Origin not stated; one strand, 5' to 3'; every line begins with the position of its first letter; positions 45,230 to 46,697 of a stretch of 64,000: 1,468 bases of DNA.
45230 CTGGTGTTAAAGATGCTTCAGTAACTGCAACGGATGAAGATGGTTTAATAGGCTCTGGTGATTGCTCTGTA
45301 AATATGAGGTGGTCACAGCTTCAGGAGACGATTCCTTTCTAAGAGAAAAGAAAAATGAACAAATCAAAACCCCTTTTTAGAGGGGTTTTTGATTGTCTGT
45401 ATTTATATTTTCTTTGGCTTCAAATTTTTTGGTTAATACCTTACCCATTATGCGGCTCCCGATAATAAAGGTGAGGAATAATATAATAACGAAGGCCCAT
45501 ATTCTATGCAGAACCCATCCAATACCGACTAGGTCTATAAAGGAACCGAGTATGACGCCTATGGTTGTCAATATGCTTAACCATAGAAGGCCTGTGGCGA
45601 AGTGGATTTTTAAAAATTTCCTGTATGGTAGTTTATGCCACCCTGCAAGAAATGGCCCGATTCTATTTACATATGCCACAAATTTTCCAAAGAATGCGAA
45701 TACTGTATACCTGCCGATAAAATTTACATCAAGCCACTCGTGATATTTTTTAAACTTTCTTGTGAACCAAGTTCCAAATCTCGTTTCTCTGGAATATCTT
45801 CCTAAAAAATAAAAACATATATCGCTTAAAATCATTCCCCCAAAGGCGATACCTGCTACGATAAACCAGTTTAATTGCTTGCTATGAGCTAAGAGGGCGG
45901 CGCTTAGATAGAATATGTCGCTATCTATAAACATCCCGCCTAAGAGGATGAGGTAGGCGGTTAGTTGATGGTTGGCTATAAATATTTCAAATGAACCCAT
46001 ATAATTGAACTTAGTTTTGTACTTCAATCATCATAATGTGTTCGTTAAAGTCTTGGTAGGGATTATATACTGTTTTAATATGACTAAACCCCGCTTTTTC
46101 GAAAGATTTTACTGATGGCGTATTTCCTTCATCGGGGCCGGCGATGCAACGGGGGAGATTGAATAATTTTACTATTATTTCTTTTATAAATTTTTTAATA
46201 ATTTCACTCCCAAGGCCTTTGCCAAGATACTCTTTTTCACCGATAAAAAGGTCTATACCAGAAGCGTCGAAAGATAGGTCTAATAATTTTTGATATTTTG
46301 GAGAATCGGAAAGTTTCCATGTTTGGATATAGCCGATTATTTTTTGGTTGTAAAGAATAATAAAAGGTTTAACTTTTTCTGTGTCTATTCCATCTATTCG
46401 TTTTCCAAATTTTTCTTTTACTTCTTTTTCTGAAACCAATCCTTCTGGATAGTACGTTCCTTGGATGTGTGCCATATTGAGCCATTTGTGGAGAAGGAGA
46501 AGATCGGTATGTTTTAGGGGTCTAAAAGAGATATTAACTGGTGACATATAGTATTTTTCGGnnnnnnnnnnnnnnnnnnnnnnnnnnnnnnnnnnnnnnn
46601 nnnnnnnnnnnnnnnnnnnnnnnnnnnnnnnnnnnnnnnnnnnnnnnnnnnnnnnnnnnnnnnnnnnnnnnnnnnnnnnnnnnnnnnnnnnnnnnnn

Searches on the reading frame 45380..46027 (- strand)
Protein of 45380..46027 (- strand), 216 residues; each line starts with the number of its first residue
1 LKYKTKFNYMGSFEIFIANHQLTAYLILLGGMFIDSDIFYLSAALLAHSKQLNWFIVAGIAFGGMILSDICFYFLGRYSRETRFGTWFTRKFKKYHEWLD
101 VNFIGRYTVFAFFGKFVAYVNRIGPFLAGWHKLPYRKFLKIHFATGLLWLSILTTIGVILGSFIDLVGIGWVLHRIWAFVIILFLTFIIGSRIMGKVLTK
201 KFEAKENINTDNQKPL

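Call 83: search_protein_families(library=pfam, proteins=[window:45380-46027:-], max_evalue=0.01)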
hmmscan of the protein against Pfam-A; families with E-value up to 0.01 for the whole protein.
window:45380-46027:- (216 aa): 1 family
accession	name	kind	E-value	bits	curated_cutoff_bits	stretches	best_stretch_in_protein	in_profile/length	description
PF09335.16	VTT_dom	-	3.9e-08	34.2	33.9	1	44-157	11-121/123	VTT domain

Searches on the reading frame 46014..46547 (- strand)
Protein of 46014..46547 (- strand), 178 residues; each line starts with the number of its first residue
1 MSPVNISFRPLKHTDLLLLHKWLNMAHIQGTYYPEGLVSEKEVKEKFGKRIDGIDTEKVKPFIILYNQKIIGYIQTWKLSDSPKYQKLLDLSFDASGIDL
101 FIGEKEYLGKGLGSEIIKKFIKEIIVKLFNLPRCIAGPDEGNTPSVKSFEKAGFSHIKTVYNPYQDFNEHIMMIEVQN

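Call 83: search_protein_families(library=pfam, proteins=[window:46014-46547:-], max_evalue=0.01)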
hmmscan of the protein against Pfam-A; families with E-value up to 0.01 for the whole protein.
window:46014-46547:- (178 aa): 5 families
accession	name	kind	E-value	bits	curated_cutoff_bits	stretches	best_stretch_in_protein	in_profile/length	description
PF13523.12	Acetyltransf_8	-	2.8e-17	63.1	27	1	13-160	3-143/145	Acetyltransferase (GNAT) domain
PF13302.13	Acetyltransf_3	-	1.7e-11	45.4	25.4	1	7-154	3-137/138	Acetyltransferase (GNAT) domain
PF00583.31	Acetyltransf_1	-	4.2e-07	30.7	20.7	1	53-154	28-116/116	Acetyltransferase (GNAT) family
PF13420.13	Acetyltransf_4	-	1.3e-05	25.7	24.3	1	11-173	4-153/155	Acetyltransferase (GNAT) domain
PF08445.16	FR47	-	0.0079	16.6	22.1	0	104-159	30-82/86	FR47-like protein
